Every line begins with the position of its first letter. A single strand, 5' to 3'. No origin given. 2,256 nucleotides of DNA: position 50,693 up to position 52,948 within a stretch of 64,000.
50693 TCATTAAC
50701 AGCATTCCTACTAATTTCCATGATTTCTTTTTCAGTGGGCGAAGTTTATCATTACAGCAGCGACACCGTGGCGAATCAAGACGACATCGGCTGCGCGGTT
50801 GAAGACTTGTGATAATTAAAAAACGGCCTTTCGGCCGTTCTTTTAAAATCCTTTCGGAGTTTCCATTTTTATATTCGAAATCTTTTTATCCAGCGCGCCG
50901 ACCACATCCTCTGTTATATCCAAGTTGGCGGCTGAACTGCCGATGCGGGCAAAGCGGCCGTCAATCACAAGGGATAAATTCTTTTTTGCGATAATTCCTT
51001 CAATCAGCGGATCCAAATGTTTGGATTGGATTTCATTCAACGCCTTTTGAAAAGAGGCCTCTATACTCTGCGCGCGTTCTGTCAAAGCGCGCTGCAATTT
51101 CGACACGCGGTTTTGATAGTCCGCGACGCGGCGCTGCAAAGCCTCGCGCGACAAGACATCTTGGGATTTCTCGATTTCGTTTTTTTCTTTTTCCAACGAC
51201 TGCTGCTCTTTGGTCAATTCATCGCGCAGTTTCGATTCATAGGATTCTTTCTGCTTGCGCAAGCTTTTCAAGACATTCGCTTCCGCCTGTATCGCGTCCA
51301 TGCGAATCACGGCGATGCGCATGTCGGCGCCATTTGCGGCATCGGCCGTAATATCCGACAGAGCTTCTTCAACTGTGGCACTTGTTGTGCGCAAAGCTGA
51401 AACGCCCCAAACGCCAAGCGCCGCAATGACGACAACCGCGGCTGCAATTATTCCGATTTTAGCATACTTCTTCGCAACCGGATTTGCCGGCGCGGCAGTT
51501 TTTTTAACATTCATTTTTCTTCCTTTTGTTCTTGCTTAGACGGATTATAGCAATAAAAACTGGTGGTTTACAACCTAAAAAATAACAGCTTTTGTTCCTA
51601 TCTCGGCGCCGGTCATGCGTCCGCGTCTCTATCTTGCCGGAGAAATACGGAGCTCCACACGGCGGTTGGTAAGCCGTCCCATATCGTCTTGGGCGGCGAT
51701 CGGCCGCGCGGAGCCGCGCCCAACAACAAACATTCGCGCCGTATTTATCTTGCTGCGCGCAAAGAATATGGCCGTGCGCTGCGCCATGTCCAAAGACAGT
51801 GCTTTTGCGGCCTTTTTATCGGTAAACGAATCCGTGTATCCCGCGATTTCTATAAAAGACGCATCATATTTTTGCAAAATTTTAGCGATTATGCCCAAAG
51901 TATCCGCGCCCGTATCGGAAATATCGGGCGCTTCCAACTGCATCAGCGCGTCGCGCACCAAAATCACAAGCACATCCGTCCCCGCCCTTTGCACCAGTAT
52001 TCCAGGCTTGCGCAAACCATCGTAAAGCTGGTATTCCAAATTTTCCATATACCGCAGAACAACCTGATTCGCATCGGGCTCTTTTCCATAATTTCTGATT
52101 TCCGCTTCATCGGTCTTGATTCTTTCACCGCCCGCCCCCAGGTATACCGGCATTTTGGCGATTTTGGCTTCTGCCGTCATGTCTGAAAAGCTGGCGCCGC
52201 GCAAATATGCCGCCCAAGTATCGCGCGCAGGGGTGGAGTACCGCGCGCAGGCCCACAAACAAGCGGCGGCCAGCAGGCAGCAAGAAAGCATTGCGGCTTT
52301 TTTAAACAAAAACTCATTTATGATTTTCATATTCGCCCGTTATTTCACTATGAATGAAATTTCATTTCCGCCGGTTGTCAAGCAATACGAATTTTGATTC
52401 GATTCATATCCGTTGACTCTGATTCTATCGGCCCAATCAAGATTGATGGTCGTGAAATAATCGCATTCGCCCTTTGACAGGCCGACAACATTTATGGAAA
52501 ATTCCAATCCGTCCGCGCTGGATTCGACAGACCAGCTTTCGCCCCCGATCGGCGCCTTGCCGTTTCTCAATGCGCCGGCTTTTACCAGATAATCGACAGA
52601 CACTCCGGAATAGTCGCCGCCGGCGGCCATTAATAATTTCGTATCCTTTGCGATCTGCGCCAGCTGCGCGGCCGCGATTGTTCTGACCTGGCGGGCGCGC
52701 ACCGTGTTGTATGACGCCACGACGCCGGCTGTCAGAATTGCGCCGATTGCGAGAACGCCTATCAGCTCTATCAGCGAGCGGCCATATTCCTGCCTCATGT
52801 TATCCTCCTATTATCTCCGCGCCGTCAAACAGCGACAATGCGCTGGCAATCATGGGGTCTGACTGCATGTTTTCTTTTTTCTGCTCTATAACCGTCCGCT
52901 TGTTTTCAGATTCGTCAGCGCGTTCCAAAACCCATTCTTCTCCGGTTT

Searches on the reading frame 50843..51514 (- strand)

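Call 3: search_protein_families(library=pfam, proteins=[window:50843-51514:-], max_evalue=1)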
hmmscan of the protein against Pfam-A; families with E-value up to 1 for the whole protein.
window:50843-51514:- (223 aa): 19 families
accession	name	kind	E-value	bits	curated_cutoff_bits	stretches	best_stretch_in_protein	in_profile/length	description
PF03938.19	OmpH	-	1.7e-16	61.1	32.4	1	66-208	1-141/141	Outer membrane protein (OmpH-like)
PF02601.20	Exonuc_VII_L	-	0.0028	17.6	35.9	1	71-163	170-263/315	Exonuclease VII, large subunit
PF09095.17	AmyA-gluTrfs_C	-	0.0054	16.8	22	1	69-158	29-116/284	Alpha-amylase/4-alpha-glucanotransferase, C-terminal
PF09762.14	CCDC93_CC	-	0.0057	16.2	30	1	71-162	202-292/429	CCDC93 coiled-coil domain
PF05334.18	DUF719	-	0.0058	17.3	22.4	1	34-172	7-124/182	Protein of unknown function (DUF719)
PF19745.5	FUT8_N_cat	-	0.0075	15.5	27.6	1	26-168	9-152/499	Alpha-(1,6)-fucosyltransferase N- and catalytic domains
PF06261.16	LktC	-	0.016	15.6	25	1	133-185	30-82/150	Actinobacillus actinomycetemcomitans leukotoxin activator LktC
PF03961.19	FapA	-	0.017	15.2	31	1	87-166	153-230/272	Flagellar Assembly Protein A beta solenoid domain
PF14155.11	DUF4307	-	0.1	12.9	27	1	20-74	4-59/111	Domain of unknown function (DUF4307)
PF10186.14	ATG14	-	0.12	11.8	33.2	1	76-166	61-142/347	Vacuolar sorting 38 and autophagy-related subunit 14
PF03885.18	DUF327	-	0.15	12.5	25.8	1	79-156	14-91/143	Protein of unknown function (DUF327)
PF24850.1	CC_BshC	-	0.15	12.3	27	1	100-168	16-84/159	Bacillithiol biosynthesis BshC, C-terminal coiled-coil domain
PF15433.11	MRP-S31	-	0.16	12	28.7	1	64-161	54-156/304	Mitochondrial 28S ribosomal protein S31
PF05300.16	MIC19_MIC25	-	0.2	12.5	33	1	77-165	77-167/168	MICOS complex subunit MIC19/MIC25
PF05478.16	Prominin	-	0.22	10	34.3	1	82-175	647-738/799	Prominin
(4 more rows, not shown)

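Call 4: search_protein_families(library=ncbifam, proteins=[window:50843-51514:-], max_evalue=1)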
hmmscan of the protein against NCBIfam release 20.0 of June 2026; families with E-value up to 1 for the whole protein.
window:50843-51514:- (223 aa): 17 families
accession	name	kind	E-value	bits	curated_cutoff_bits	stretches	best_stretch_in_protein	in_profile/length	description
NF005283.0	PRK06800.1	equivalog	0.00011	22.1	192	1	76-170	19-111/228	flagellar assembly protein H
TIGR04527.1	mycoplas_twoTM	subfamily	0.00047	19.9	125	1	27-154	21-139/248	MG_279/MG_280 family protein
NF008438.0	PRK11281.1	equivalog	0.0017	16.2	991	1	44-165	37-150/1113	mechanosensitive channel MscK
TIGR01787.1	squalene_cyclas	subfamily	0.0042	15.8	322.7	1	89-164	171-242/622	squalene/oxidosqualene cyclases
NF033885.1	conj_TraP_IncI1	equivalog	0.0044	16.8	135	1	22-154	16-140/217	conjugal transfer protein TraP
NF058675.1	RcGTA_tape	equivalog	0.0049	16.6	220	1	71-170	6-105/220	RcGTA-type gene transfer agent tail tape measure protein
NF033914.0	antiphage_ZorA_1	subfamily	0.006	14.9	190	1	38-162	357-470/619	anti-phage ZorAB system protein ZorA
NF052375.1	antisigma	equivalog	0.025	14.6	100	1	11-64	77-133/217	anti-sigma factor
NF008965.0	PRK12309.1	equivalog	0.025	13.6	550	1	73-176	244-352/392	transaldolase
NF033930.1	pneumo_PspA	exception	0.026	13.3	850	1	69-170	161-260/659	pneumococcal surface protein A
NF058618.1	transduce_GlnX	subfamily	0.029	13.5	250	1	22-144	212-330/413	GlnX family signal transduction membrane protein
NF038317.1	DISARM_DrmD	equivalog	0.032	12.5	610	1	43-160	884-1006/1021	DISARM system SNF2-like helicase DrmD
NF041198.1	UshA_like_PCGU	equivalog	0.047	12.2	275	1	71-165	288-384/519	UshA-like (seleno)protein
NF042955.1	Ppl_antiphage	equivalog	0.048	11.6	1000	1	83-167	462-546/882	anti-phage protein Ppl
NF045780.1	TrlF_fam_ATP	equivalog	0.068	11.8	350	1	76-165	595-694/944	TrlF family AAA-like ATPase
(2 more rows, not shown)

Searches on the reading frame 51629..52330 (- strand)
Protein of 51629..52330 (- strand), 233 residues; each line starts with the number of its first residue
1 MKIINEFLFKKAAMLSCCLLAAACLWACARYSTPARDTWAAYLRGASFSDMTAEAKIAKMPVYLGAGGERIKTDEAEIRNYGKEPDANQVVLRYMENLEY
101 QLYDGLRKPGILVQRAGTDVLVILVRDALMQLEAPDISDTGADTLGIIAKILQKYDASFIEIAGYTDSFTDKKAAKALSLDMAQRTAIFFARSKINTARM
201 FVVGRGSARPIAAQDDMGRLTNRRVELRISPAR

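Call 3: search_protein_families(library=pfam, proteins=[window:51629-52330:-], max_evalue=1)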
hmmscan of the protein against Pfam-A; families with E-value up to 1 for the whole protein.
window:51629-52330:- (233 aa): 1 family
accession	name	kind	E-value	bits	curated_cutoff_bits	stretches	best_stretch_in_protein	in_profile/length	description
PF00691.25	OmpA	-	6.2e-10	39.7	27.2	1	136-216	8-90/98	OmpA family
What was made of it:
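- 51629..52330 (-): OmpA-family peptidoglycan-binding lipoprotein directly downstream of the small pilin; membership in the system is uncertain. Pfam OmpA 6e-10 (call 3).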

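Call 4: search_protein_families(library=ncbifam, proteins=[window:51629-52330:-], max_evalue=1)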
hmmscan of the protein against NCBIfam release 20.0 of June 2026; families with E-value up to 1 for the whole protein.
window:51629-52330:- (233 aa): 27 families (the best 25 are shown)
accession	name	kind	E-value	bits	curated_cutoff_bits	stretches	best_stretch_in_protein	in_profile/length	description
NF053611.1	YiaD_Gzip_OmpA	equivalog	4.6e-24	85.3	175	1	89-229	65-206/206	YiaD family glycine zipper/OmpA-like lipoprotein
NF007804.1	PRK10510.1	equivalog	5.3e-16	58.6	307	1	93-231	79-218/219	OmpA family lipoprotein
NF053612.1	anchor_PA1041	equivalog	2.3e-12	47.4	250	1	122-229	124-235/236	PA1041 family peptidoglycan-binding anchor lipoprotein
NF006541.1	PRK09038.1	equivalog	4.7e-11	42.8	283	1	78-230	93-249/253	flagellar motor protein MotD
NF053585.1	OMP_LP_YfiB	equivalog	6.7e-11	42.3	128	1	131-229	61-160/163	outer membrane lipoprotein YfiB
TIGR03350.1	type_VI_ompA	equivalog_domain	4e-10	39.8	139.8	1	106-229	10-137/137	type VI secretion system protein TssL, long form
NF038223.1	IcmN_DotK_IVB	equivalog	5.3e-10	39.2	250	1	100-228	29-158/164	type IVB secretion system protein IcmN/DotK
NF053613.1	OMP_toxin_LptF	equivalog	5.5e-09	36.1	400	1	125-230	140-246/256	lipotoxin F family OmpA-related lipoprotein LptF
NF045787.1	OmpABordt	equivalog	9.5e-08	31.9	200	1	122-229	81-189/194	outer membrane protein OmpA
NF006508.0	PRK08944.1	subfamily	2.4e-07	30.3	259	1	77-230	130-288/304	MotB family protein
NF005444.0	PRK07033.1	equivalog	3.1e-07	29.7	520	1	90-229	278-421/438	DotU family type VI secretion system protein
NF038224.1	OmpA_like_CmpA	equivalog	7.3e-07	29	300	1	104-229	88-214/233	C-OmpA-like family protein CmpA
NF006285.1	PRK08457.1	equivalog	8.6e-07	29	250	1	142-229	139-230/253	flagellar motor protein MotB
NF047620.1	FlgprotMotYVib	equivalog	2.8e-06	27.2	400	1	143-227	178-264/271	flagellar protein MotY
NF005999.0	PRK08126.1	subfamily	1.2e-05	24.3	571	1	160-229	356-430/432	hypothetical protein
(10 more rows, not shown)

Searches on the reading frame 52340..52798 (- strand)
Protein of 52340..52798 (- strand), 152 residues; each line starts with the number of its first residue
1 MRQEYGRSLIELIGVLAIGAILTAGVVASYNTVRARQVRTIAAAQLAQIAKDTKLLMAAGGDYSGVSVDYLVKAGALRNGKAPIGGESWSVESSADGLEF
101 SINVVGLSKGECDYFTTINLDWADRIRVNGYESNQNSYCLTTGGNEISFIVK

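Call 3: search_protein_families(library=pfam, proteins=[window:52340-52798:-], max_evalue=1)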
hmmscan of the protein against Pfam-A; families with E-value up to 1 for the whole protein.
window:52340-52798:- (152 aa): 1 family
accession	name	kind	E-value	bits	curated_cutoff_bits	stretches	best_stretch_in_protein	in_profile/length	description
PF07963.17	N_methyl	-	0.0012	18.8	21.2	1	4-26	4-26/27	Prokaryotic N-terminal methylation motif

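Call 4: search_protein_families(library=ncbifam, proteins=[window:52340-52798:-], max_evalue=1)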
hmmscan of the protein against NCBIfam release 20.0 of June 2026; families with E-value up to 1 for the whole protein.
window:52340-52798:- (152 aa): 2 families
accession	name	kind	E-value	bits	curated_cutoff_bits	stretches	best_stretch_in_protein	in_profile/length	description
TIGR01708.2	typeII_sec_gspH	equivalog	0.013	15.5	80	1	6-48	3-46/169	type II secretion system minor pseudopilin GspH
TIGR02532.1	IV_pilin_GFxxxE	domain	0.95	9.4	16.3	0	8-26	5-23/24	prepilin-type N-terminal cleavage/methylation domain-containing protein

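Call 79: search_protein_families(library=pfam, alignment_id=A5, max_evalue=0.01)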
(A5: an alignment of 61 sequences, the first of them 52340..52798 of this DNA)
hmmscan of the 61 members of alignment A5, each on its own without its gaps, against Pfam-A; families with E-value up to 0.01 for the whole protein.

A. member 1, window:52340-52798:- (152 aa): 1 family
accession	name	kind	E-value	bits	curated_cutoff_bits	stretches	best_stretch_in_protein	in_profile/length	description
PF07963.17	N_methyl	-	0.0012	18.8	21.2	1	4-26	4-26/27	Prokaryotic N-terminal methylation motif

B. families by the number of members that match (of 61 scanned): 3 families
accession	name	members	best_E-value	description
PF08805.16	PilS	36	2.6e-05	PilS N terminal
PF07963.17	N_methyl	16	0.00055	Prokaryotic N-terminal methylation motif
PF00972.25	Flavi_NS5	1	6.2e-05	Flavivirus RNA-directed RNA polymerase, fingers and palm domains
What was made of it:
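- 52340..52798 (-): Small PilS-like type IV pilin (152 aa), the candidate major pilin; signal MRQEYG|RSLIE. 36 of 61 orthologs match Pfam PF08805 PilS at E 0.01 or better (best 2.6e-5); the window copy itself shows only N_methyl at 18.8 bits (cut-off 21.2) (call 79).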

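Call 80: search_solved_structures(query=A5, max_evalue=1)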
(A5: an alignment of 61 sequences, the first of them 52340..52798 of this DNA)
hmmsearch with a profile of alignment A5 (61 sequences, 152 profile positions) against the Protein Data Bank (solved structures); distinct sequences matched with E-value up to 1: 7.
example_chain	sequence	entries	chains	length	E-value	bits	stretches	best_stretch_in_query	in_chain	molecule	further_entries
9egp_A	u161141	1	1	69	0.0021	21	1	2-53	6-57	Geopilin domain 1 protein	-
7tgg_A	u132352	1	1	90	0.024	17.5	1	2-51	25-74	Geopilin domain 1 protein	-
8uhf_A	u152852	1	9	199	0.033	17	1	8-119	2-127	Toxin co-regulated pilin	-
2m7g_A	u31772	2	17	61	0.14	15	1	8-51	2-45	Geopilin domain 1 protein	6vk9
8tj2_C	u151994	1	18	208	0.51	13.2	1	8-64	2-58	Type IV major pilin protein PilA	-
9laa_A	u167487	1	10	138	0.67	12.8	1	2-32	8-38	Type IV pilin protein PilA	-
8tob_GA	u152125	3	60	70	0.7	12.7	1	9-44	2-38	Fimbrial protein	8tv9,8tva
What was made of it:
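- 52340..52798 (-): A profile search gives a weak hit to TcpA (E 0.033, call 80).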
